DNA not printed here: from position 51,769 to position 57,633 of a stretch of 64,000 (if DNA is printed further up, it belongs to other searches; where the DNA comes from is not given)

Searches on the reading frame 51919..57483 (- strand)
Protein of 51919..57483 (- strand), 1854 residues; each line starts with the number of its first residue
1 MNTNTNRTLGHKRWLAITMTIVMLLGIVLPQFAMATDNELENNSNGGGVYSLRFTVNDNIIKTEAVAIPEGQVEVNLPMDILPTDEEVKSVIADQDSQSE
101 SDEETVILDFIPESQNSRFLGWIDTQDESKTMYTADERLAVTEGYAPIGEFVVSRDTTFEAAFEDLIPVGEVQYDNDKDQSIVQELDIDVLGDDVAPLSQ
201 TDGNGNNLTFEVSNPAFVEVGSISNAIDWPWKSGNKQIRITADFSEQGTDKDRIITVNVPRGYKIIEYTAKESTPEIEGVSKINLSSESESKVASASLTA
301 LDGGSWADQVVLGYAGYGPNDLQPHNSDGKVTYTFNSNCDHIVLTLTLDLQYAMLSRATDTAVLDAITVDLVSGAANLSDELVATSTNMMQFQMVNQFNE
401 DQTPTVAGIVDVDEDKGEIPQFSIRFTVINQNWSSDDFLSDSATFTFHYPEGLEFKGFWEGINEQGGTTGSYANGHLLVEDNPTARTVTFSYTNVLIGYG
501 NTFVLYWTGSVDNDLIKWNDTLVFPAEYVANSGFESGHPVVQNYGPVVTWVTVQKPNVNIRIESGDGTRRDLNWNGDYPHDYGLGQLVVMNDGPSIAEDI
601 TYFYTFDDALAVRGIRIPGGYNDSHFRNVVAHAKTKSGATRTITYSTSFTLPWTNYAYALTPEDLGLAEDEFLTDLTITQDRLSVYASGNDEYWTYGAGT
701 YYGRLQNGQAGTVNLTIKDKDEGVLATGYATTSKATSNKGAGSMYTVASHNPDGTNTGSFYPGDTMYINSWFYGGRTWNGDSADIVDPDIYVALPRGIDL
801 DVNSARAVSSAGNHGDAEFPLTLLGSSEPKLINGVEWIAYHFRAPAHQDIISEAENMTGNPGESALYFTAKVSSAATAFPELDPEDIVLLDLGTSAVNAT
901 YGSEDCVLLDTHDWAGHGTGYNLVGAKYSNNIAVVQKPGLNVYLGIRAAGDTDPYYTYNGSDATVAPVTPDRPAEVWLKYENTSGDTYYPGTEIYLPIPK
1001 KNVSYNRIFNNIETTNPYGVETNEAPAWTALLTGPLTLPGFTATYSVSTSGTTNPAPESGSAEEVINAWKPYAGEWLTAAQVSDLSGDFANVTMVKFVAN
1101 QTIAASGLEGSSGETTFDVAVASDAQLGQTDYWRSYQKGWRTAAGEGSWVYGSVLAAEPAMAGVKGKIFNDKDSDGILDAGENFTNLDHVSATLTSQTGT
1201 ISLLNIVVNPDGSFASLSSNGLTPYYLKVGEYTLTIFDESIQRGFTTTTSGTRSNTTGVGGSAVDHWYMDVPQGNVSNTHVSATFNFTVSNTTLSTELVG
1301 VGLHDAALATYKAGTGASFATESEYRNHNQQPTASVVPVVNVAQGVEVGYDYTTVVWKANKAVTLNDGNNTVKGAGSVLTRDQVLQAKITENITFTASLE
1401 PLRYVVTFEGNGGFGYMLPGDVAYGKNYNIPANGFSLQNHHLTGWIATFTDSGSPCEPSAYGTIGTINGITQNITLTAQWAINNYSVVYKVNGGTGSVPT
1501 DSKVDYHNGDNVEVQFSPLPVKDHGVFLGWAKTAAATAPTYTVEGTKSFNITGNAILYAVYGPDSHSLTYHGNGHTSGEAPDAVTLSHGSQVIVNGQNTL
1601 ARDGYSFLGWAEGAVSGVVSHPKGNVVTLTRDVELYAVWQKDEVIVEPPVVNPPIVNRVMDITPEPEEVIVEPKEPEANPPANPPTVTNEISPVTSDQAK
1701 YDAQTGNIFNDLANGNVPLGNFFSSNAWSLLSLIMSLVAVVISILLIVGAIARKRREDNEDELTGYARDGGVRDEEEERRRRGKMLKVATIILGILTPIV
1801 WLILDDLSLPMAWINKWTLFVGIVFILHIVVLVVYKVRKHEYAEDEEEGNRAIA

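Call 12: search_protein_families(library=pfam, proteins=[window:51919-57483:-], max_evalue=0.01)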
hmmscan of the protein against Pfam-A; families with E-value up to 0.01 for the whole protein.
window:51919-57483:- (1854 aa): 2 families
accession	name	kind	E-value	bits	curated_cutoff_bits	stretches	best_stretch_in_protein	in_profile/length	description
PF09479.16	Flg_new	-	3.6e-17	62.7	27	2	1567-1638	2-65/65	Listeria-Bacteroides repeat domain (List_Bact_rpt)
PF06781.17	CrgA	-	0.00015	22.3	24.8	0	1775-1830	27-82/89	Cell division protein CrgA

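Call 30: find_encoding_contigs(protein=window:51919-57483:-, flank=1000, max_places=6)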
Protein window:51919-57483:- (1854 aa): no gene with exactly this product is on record in the collection.

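Call 32: list_cluster_members(proteins=[P0001, window:51922-57483:-, window:46457-46603:-, P0003, P0002])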
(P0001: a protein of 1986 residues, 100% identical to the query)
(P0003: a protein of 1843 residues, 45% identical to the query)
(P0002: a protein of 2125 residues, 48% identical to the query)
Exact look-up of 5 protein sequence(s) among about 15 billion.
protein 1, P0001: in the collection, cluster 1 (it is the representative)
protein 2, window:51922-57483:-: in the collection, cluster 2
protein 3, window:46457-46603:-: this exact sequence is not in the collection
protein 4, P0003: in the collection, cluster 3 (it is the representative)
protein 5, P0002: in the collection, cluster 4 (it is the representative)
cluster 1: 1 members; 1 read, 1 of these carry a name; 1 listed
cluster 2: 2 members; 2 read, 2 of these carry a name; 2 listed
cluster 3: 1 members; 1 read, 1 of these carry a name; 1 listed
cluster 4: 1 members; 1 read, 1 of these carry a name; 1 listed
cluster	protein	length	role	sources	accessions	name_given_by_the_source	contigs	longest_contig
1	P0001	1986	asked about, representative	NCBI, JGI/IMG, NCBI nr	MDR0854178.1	MAG: InlB B-repeat-containing protein [Clostridiales Family XIII bacterium] | uncharacterized repeat protein (TIGR02543 family) | InlB B-repeat-containing protein [Clostridiales Family XIII bacterium]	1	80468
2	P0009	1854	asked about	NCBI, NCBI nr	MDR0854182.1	MAG: InlB B-repeat-containing protein [Clostridiales Family XIII bacterium] | InlB B-repeat-containing protein [Clostridiales Family XIII bacterium]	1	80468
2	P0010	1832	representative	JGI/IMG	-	hypothetical protein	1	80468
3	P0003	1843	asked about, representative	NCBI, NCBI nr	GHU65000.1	hypothetical protein AGMMS49983_11960 [Clostridia bacterium]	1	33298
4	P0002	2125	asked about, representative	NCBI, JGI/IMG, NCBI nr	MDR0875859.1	MAG: InlB B-repeat-containing protein [Clostridiales Family XIII bacterium] | uncharacterized repeat protein (TIGR02543 family) | InlB B-repeat-containing protein [Clostridiales Family XIII bacterium]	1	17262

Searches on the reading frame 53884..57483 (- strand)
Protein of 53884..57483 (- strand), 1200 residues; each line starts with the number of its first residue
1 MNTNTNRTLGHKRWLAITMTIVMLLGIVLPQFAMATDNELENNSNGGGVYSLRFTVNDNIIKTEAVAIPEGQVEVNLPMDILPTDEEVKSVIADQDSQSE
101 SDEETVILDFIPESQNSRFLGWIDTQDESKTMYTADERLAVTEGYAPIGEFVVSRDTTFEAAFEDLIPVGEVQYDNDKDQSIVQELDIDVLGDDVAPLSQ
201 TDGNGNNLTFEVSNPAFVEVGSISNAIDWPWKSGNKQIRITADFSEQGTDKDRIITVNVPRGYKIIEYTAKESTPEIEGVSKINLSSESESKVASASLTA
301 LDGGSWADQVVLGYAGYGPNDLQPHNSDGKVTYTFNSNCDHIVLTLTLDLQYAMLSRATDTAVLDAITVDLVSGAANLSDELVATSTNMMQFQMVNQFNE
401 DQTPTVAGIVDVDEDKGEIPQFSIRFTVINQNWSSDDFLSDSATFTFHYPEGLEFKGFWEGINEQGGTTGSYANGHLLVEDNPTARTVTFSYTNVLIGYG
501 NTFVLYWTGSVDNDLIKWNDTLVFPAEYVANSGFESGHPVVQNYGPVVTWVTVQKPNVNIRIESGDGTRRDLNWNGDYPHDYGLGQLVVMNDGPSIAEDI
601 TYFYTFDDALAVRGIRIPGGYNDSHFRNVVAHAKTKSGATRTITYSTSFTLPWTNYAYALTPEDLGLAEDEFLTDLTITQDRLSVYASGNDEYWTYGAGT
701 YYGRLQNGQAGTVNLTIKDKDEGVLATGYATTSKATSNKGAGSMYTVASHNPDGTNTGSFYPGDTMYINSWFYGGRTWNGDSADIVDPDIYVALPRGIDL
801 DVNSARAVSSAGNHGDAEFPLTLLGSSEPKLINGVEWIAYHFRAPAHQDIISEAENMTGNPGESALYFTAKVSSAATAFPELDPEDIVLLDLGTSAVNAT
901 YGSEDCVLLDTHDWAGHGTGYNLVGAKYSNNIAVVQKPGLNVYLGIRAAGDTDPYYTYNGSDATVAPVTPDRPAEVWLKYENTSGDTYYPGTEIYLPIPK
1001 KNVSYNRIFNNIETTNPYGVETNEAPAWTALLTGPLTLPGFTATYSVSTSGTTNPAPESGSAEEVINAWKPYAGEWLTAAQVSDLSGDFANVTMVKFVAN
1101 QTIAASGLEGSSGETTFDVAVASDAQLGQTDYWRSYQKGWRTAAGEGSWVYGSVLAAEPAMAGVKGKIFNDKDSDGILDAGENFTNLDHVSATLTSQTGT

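Call 59: search_protein_representatives(alignment_id=A4)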
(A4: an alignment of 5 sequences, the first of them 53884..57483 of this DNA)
Query: 5 sequences, 1195 profile positions. Proteins with E-value up to 0.001 (for the whole library): 113; up to 1e-10: 96; up to 1e-30: 79. The best 113 are listed.
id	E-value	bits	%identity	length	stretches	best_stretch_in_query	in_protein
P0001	0.0e+00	1699.3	-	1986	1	21-1193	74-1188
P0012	0.0e+00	1660.8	-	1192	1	28-1194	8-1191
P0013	0.0e+00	1244.6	-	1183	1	11-1192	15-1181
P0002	0.0e+00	1190.3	-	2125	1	39-1182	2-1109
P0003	0.0e+00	1148.7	-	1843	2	25-1182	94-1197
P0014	0.0e+00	1133.8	-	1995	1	22-1191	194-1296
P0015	0.0e+00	1128.3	-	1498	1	22-1182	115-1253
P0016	0.0e+00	1086.4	-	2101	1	20-1182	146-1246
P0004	0.0e+00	1084.0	-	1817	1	24-1183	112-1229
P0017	0.0e+00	1054.0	-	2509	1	25-1181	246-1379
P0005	2.9e-296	1002.1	-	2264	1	28-1182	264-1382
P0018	1.5e-295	999.7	-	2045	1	16-1191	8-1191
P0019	7.1e-294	994.2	-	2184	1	23-1182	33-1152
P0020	3.9e-272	922.2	-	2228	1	9-1184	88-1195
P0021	2.8e-271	919.3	-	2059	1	28-1181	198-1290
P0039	1.8e-177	608.7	-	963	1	340-1178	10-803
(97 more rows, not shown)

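Call 62: find_homologous_proteins(query=A5, max_evalue=1e-30)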
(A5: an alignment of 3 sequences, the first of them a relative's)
Query A5 (3 sequences) (1995 aa, profile of the alignment): 15 proteins with E <= 1e-30 among 8000 candidates.
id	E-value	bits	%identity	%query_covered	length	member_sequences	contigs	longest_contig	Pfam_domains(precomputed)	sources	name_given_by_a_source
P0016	0.0e+0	3446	44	77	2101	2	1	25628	PF09479.17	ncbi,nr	ncbi:MAG: InlB B-repeat-containing protein [Clostridiales Family XIII bacterium]|nr:InlB B-repeat-co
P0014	0.0e+0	3441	100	100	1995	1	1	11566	PF09479.17,PF18998.7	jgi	jgi:uncharacterized repeat protein (TIGR02543 family)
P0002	0.0e+0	1702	42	80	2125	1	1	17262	PF12892.14,PF09479.17,PF18998.7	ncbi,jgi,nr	ncbi:MAG: InlB B-repeat-containing protein [Clostridiales Family XIII bacterium]|jgi:uncharacterized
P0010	0.0e+0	1639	43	82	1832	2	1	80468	PF09479.17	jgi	jgi:hypothetical protein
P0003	0.0e+0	1577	44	77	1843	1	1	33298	PF09479.17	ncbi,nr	ncbi:hypothetical protein AGMMS49983_11960 [Clostridia bacterium]|nr:hypothetical protein AGMMS49983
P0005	0.0e+0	1221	38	80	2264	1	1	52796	PF09479.17,PF18655.8,PF17210.10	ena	-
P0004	0.0e+0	1208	39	81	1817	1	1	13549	PF09479.17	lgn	-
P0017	0.0e+0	1176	40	64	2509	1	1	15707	PF09479.17,PF18655.8,PF18998.7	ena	-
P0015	0.0e+0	1046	39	66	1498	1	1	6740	PF09479.17,PF20595.5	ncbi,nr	ncbi:MAG: InlB B-repeat-containing protein, partial [Coriobacteriia bacterium]|nr:InlB B-repeat-cont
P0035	2.5e-182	627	39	37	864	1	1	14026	-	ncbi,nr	ncbi:MAG: hypothetical protein FWC54_01685, partial [Actinomycetia bacterium]|nr:hypothetical protei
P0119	1.5e-64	236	26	24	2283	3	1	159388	PF09479.17,PF00112.30,PF18998.7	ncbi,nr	ncbi:MAG: InlB B-repeat-containing protein [Clostridiaceae bacterium]|nr:InlB B-repeat-containing pr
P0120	6.7e-58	214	27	18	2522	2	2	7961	PF09479.17,PF17210.10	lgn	-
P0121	1.3e-50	190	39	9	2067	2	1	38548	PF09479.17,PF13306.13,PF13855.13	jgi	jgi:uncharacterized repeat protein (TIGR02543 family)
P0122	1.2e-47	180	27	15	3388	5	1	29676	PF09479.17,PF25059.2,PF23376.2,PF00041.28,PF19077.7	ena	-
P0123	2.6e-37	146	26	22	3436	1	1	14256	PF21722.5,PF09479.17,PF25059.2,PF23376.2,PF00041.28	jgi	jgi:uncharacterized repeat protein (TIGR02543 family)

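Call 63: find_encoding_contigs(protein=P0014, flank=5000, max_places=4)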
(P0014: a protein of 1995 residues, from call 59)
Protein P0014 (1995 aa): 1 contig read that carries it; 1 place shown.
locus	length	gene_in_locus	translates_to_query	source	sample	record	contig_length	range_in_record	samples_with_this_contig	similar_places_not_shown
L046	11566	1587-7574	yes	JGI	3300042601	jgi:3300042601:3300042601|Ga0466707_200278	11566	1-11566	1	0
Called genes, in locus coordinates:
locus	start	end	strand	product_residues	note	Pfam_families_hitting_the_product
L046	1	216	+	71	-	?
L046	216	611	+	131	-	-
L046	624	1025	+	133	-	PF00543:P-II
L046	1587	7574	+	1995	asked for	PF09479:Flg_new, PF18998:Flg_new_2 (weak), PF09479:Flg_new, PF18998:Flg_new_2 (weak)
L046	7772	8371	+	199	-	PF13338:AbiEi_4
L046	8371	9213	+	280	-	PF08843:AbiEii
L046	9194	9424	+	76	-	-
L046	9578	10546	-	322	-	PF08843:AbiEii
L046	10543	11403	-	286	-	PF09407:AbiEi_1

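Call 64: find_encoding_contigs(protein=P0016, flank=5000, max_places=4)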
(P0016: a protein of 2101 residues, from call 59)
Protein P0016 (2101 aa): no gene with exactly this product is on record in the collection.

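Call 66: list_cluster_members(proteins=[P0016, P0039, P0014])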
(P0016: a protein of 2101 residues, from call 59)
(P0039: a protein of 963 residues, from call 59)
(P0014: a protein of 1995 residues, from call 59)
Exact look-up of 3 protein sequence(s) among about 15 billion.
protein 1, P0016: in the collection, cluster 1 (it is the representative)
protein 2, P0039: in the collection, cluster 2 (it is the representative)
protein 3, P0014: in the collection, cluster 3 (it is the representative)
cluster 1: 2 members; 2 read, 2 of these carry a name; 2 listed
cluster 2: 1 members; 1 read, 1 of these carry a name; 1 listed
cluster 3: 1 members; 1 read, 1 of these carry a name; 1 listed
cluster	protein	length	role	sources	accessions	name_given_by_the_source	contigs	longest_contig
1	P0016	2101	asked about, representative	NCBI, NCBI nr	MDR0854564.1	MAG: InlB B-repeat-containing protein [Clostridiales Family XIII bacterium] | InlB B-repeat-containing protein [Clostridiales Family XIII bacterium]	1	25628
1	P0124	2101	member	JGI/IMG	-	uncharacterized repeat protein (TIGR02543 family)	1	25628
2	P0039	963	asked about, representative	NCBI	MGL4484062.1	MAG: InlB B-repeat-containing protein, partial [Anaerovoracaceae bacterium]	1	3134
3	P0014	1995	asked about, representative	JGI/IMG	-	uncharacterized repeat protein (TIGR02543 family)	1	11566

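Call 67: find_encoding_contigs(protein=P0124, flank=3000, max_places=3)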
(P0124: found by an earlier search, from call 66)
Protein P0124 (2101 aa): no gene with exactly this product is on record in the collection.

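Call 68: find_encoding_contigs(protein=P0039, flank=3000, max_places=3)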
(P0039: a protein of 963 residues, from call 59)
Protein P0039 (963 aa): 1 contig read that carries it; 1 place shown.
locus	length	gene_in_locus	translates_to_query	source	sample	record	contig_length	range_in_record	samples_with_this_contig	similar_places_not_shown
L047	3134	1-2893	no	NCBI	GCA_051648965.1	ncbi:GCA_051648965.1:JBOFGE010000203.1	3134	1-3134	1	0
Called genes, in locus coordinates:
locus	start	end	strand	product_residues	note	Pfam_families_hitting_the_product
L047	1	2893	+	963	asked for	PF09479:Flg_new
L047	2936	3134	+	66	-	?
